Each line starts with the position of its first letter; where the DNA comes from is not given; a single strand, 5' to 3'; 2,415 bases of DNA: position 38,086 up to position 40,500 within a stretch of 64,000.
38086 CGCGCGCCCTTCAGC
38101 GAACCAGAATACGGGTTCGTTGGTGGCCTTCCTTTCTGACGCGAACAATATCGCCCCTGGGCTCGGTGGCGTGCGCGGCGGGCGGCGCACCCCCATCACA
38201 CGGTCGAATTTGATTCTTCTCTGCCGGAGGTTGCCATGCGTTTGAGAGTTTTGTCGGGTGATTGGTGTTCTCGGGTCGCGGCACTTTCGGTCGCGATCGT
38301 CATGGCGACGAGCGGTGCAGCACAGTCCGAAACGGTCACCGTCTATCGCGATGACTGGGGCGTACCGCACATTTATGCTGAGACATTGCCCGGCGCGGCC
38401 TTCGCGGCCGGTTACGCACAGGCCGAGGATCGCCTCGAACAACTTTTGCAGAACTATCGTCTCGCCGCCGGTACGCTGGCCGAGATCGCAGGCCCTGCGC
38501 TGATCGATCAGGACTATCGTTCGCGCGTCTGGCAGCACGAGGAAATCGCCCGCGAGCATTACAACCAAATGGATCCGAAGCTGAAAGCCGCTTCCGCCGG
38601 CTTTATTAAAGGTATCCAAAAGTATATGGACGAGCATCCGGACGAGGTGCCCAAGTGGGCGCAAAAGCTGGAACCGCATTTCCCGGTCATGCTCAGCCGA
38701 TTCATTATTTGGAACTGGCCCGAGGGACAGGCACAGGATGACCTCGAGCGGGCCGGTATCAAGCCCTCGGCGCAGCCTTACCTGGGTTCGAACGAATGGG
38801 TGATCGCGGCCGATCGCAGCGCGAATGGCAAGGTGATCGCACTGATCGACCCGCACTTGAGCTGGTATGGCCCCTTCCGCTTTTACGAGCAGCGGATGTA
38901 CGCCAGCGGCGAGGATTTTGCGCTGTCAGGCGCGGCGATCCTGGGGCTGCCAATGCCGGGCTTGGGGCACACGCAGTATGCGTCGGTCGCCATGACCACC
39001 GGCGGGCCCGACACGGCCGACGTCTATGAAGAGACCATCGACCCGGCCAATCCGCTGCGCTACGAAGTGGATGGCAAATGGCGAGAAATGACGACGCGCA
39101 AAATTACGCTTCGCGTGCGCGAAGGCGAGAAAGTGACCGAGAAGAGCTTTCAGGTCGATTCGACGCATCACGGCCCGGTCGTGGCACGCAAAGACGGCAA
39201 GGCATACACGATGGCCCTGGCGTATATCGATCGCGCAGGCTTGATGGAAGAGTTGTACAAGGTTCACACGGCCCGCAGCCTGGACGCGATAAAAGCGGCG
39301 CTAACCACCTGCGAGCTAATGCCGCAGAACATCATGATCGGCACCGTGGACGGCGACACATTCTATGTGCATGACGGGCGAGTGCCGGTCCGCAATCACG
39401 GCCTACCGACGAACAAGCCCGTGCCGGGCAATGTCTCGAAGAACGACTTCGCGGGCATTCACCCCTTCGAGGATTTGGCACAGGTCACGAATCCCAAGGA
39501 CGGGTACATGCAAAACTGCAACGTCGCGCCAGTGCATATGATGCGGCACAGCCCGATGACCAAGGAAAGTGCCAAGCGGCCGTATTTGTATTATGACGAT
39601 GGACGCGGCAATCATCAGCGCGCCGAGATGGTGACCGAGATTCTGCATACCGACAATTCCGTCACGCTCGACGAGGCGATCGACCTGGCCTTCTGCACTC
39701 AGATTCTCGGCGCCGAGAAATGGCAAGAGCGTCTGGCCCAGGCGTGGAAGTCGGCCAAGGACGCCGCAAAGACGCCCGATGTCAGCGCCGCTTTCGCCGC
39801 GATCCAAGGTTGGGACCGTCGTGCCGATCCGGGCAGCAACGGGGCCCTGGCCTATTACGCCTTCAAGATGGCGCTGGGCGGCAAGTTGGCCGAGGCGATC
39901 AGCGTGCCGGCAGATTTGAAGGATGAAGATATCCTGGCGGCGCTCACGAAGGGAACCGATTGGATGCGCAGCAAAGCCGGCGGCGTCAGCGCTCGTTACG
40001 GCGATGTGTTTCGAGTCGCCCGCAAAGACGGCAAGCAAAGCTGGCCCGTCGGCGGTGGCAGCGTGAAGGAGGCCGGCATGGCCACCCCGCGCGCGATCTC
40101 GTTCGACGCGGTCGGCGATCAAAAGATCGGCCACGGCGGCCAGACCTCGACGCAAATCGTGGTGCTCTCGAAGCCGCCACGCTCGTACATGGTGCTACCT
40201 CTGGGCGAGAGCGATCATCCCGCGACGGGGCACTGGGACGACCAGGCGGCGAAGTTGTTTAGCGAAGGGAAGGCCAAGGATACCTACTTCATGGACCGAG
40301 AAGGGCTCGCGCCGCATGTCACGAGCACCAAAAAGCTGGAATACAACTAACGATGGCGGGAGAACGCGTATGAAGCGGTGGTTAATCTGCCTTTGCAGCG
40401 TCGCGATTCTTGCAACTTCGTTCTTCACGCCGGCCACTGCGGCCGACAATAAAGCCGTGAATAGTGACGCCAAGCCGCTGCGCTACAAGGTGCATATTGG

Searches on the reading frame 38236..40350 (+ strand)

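Call 14: search_protein_families(library=pfam, proteins=[window:38236-40350:+], max_evalue=0.001)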
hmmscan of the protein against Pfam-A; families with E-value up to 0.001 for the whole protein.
window:38236-40350:+ (704 aa): 1 family
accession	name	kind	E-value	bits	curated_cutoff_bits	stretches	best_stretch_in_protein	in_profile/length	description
PF01804.23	Penicil_amidase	-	1.8e-120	404.5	21.3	1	33-685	1-668/675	Penicillin amidase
